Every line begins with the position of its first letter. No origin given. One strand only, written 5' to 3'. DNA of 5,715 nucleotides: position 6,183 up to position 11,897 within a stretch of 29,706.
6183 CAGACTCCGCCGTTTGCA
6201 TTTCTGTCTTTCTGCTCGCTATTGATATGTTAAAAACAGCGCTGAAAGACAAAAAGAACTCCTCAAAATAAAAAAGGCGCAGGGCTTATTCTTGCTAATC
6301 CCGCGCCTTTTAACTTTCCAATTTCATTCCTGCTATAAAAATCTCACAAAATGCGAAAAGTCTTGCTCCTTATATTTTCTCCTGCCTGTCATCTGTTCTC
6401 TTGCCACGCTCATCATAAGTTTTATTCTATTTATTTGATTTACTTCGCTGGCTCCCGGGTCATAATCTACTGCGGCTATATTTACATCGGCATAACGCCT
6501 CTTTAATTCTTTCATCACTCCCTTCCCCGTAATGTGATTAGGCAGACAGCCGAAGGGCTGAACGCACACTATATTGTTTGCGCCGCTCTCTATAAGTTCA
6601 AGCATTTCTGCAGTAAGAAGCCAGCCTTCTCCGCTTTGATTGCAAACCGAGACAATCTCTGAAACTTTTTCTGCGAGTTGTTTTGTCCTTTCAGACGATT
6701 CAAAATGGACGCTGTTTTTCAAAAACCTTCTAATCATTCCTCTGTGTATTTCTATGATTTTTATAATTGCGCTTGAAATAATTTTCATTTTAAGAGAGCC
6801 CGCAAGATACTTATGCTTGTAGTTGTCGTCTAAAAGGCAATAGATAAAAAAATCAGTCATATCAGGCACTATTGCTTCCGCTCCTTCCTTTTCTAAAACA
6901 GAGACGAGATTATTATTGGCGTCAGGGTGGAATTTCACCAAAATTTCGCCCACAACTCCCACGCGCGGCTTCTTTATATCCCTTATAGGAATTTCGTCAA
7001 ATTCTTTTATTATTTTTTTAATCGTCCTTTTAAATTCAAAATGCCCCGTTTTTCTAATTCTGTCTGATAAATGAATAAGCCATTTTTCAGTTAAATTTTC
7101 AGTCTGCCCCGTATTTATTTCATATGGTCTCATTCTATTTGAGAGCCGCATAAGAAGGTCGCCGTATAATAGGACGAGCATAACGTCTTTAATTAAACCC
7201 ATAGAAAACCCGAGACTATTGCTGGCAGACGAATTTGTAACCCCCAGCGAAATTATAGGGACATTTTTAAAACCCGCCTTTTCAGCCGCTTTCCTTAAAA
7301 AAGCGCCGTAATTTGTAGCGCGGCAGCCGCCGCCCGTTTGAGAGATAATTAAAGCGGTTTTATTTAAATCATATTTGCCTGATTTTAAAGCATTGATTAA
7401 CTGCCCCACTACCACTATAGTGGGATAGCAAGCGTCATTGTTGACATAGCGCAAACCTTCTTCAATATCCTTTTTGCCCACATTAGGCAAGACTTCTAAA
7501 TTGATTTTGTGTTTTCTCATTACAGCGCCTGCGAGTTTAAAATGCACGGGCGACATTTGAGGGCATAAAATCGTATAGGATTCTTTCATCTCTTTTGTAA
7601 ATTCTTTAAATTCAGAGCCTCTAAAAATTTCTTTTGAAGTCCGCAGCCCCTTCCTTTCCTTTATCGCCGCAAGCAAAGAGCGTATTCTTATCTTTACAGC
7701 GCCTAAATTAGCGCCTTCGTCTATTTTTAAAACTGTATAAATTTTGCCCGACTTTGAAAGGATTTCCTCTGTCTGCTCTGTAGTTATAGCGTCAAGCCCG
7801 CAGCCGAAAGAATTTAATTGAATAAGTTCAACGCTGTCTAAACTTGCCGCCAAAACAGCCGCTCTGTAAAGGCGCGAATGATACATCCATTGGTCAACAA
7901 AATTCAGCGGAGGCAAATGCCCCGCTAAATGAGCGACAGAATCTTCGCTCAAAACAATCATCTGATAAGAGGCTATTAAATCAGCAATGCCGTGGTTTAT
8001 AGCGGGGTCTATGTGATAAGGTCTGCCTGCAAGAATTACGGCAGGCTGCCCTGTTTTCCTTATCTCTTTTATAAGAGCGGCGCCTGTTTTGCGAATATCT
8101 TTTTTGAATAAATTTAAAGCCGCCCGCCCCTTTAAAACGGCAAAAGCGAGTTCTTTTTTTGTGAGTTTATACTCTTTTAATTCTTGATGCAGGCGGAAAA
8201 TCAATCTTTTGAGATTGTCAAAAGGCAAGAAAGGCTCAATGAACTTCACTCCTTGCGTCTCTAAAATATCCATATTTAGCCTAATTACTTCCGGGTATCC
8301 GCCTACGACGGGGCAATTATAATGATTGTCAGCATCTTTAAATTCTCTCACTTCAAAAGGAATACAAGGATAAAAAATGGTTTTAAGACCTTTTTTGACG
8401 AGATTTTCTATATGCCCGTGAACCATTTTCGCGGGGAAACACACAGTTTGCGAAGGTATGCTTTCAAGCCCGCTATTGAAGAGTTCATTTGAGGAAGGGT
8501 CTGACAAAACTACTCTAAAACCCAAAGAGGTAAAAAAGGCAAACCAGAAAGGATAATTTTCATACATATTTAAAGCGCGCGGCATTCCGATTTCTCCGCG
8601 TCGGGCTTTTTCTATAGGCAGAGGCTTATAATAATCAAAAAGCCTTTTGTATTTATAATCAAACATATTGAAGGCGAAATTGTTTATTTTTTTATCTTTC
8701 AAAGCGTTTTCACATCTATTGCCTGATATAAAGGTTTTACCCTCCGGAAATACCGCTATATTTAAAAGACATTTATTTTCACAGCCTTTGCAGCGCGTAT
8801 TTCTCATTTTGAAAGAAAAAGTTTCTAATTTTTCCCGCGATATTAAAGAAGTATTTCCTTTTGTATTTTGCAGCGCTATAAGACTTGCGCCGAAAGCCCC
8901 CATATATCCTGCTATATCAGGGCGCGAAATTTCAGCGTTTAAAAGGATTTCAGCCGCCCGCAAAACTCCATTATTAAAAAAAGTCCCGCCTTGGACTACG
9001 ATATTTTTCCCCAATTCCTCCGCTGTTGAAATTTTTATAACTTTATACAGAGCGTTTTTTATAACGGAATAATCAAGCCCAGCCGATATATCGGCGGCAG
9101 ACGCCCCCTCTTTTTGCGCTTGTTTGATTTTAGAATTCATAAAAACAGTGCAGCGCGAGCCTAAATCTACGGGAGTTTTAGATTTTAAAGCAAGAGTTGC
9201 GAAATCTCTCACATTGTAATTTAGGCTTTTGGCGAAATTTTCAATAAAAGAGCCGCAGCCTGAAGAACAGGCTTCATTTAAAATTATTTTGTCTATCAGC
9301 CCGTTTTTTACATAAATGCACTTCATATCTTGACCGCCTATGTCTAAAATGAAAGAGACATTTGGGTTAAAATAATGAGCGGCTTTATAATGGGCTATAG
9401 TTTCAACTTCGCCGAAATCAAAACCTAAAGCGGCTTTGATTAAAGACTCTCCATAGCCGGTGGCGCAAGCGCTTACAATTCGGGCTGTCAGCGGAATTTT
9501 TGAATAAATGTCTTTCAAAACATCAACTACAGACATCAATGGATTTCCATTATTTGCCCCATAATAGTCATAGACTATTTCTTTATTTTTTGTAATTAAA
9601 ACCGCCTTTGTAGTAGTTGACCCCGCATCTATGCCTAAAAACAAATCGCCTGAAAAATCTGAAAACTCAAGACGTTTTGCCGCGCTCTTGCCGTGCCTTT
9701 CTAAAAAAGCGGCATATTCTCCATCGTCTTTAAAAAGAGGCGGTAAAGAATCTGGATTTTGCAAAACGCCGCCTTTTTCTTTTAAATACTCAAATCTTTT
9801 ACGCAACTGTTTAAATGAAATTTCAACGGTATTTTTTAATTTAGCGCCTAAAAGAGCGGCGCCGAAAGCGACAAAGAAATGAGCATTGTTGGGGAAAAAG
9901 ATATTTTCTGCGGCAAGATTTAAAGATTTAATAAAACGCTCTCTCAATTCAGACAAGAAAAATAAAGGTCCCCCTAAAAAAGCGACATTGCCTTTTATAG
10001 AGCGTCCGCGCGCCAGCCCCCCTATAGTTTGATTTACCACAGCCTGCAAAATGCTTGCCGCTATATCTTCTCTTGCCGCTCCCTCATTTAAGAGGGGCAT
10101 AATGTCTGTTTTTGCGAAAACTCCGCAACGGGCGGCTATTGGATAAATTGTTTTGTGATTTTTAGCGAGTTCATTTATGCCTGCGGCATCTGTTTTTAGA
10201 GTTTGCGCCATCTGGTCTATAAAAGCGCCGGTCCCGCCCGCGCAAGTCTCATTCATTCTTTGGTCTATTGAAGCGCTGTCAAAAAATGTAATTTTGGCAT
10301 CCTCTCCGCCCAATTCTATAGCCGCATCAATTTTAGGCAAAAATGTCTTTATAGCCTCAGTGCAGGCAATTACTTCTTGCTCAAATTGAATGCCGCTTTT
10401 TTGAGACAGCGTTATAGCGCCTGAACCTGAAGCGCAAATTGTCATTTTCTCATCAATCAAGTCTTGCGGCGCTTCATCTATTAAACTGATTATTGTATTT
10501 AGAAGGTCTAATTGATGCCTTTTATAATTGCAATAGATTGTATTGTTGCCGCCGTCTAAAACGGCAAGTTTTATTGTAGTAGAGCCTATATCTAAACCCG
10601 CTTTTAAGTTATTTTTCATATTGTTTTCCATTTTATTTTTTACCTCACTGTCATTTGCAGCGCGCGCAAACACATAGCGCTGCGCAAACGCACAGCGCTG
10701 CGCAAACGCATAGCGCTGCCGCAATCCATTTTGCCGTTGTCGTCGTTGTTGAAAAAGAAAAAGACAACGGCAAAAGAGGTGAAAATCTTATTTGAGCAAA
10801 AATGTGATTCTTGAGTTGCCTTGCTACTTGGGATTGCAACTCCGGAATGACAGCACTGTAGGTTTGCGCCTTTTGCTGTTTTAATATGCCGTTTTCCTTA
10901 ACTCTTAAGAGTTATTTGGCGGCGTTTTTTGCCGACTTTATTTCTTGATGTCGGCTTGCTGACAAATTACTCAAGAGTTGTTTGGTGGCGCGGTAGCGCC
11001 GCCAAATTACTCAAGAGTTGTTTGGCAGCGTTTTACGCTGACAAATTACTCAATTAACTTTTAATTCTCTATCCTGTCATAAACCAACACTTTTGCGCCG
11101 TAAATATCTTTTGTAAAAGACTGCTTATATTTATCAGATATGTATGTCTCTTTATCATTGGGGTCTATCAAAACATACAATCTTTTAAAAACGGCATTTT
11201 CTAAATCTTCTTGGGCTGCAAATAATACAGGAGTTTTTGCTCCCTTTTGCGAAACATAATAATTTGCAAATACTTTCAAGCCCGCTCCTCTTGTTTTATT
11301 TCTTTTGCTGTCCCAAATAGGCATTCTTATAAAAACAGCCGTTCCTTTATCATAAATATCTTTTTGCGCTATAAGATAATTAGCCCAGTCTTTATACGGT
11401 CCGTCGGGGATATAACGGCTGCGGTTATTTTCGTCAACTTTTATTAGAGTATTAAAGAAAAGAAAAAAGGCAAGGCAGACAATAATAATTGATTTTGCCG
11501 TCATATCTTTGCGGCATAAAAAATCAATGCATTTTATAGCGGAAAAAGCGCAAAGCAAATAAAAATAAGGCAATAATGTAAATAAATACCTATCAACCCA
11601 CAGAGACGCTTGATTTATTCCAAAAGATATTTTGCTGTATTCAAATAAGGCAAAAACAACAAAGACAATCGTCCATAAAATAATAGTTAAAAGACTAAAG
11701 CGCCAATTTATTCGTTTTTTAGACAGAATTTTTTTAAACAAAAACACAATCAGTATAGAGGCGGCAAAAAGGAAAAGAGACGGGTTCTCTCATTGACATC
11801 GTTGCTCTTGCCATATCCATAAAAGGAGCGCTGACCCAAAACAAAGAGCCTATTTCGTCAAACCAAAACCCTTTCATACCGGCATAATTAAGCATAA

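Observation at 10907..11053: Family of AA-joined miniature hairpin modules forming arrays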

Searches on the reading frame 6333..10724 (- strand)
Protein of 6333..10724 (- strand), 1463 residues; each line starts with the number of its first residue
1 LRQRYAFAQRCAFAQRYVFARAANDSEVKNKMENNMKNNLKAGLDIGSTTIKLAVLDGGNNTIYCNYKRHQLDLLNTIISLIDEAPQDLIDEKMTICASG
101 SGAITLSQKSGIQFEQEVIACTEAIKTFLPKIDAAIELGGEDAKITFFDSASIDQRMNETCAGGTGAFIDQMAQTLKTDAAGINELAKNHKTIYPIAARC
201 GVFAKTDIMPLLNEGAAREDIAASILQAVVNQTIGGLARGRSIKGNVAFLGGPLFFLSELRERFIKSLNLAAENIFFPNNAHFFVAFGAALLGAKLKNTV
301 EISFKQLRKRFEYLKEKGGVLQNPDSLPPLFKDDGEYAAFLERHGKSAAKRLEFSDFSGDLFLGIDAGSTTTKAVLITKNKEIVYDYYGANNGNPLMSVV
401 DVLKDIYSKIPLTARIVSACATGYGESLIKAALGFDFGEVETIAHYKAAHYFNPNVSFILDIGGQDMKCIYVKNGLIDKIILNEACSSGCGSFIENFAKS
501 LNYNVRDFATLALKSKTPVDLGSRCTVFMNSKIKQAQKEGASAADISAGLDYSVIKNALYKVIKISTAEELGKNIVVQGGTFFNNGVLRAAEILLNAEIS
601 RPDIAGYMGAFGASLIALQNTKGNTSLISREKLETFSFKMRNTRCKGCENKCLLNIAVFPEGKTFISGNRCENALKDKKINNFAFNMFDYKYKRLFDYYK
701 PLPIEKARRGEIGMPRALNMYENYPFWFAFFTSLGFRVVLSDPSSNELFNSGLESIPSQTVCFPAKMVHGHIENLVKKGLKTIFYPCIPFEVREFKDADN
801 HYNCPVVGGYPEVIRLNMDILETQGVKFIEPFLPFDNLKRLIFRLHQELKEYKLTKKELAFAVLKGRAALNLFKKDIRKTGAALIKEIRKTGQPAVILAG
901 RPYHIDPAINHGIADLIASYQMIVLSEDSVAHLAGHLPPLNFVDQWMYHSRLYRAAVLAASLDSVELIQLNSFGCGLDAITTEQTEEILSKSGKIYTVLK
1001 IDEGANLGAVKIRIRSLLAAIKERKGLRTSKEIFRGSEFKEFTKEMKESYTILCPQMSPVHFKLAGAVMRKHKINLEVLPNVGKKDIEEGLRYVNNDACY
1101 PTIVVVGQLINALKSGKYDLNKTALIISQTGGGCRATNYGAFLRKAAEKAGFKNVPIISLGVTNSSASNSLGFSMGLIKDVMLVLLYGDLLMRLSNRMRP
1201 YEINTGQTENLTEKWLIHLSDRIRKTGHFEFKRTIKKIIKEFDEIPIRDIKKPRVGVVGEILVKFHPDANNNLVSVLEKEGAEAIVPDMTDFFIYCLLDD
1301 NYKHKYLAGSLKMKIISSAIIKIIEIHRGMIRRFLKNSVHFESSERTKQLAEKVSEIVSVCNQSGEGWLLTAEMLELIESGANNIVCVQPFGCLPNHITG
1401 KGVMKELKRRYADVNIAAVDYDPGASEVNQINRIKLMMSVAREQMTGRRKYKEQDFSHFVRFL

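Call 15: search_protein_families(library=pfam, proteins=[window:6333-10724:-])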
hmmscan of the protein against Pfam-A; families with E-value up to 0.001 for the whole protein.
window:6333-10724:- (1463 aa): 2 families
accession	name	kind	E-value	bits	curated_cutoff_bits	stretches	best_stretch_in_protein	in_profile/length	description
PF09989.15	DUF2229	-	1.9e-82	276.6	29.4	1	712-930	2-218/218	CoA enzyme activase uncharacterised domain (DUF2229)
PF01869.26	BcrAD_BadFG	-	9.5e-58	196.3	31.5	2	363-617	1-271/271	BadF/BadG/BcrA/BcrD ATPase family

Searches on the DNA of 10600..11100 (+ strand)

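Call 52: search_rna_families(source=window, start=10600, end=11100, threshold=evalue, max_evalue=1)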
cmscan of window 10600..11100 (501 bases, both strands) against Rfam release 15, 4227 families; matches with E-value up to 1: 6.
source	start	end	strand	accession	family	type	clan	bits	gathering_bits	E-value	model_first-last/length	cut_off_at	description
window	10661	10711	-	RF04238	mir-4012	Gene; miRNA;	-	22.5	80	0.057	1-63/63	no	mir-4012 microRNA precursor family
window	10605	10826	-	RF01578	RUF1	Gene; sRNA;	-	21.5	70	0.075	1-264/264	no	Plasmodium RNA of unkown function RUF1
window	10995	11033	+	RF04201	MIR7510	Gene; miRNA;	-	20.7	93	0.18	1-79/79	no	MIR7510 microRNA precursor family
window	10721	10782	-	RF03504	mir-9461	Gene; miRNA;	-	19.3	84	0.2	1-80/80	no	mir-9461 microRNA precursor family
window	10994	11032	-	RF04201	MIR7510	Gene; miRNA;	-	19.1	93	0.47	1-79/79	no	MIR7510 microRNA precursor family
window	10964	11023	+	RF04223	MIR2619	Gene; miRNA;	-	14.3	113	0.84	1-202/202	no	MIR2619 microRNA precursor family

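Call 89: search_dna_similar(query=window:10800-11070:+, collection=plasmids, mode=distant, max_rows=5)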
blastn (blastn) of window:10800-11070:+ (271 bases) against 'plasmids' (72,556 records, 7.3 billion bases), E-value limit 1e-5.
No match.

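Call 90: search_dna_similar(query=window:10800-11070:+, collection=phages, mode=distant, max_rows=5)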
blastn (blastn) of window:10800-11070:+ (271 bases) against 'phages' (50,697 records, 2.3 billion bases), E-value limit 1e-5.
No match.

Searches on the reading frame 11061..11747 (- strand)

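Call 15: search_protein_families(library=pfam, proteins=[window:11061-11747:-])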
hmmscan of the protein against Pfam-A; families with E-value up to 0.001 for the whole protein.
window:11061-11747:- (228 aa): 0 families

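Call 41: search_protein_families(library=pfam, proteins=[window:11061-11747:-], max_evalue=0.1)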
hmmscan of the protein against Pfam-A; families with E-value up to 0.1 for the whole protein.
window:11061-11747:- (228 aa): 1 family
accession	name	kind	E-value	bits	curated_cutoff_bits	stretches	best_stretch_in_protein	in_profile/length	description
PF10961.13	SelK_SelG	-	0.051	14.6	23.3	0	91-111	29-50/86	Selenoprotein SelK_SelG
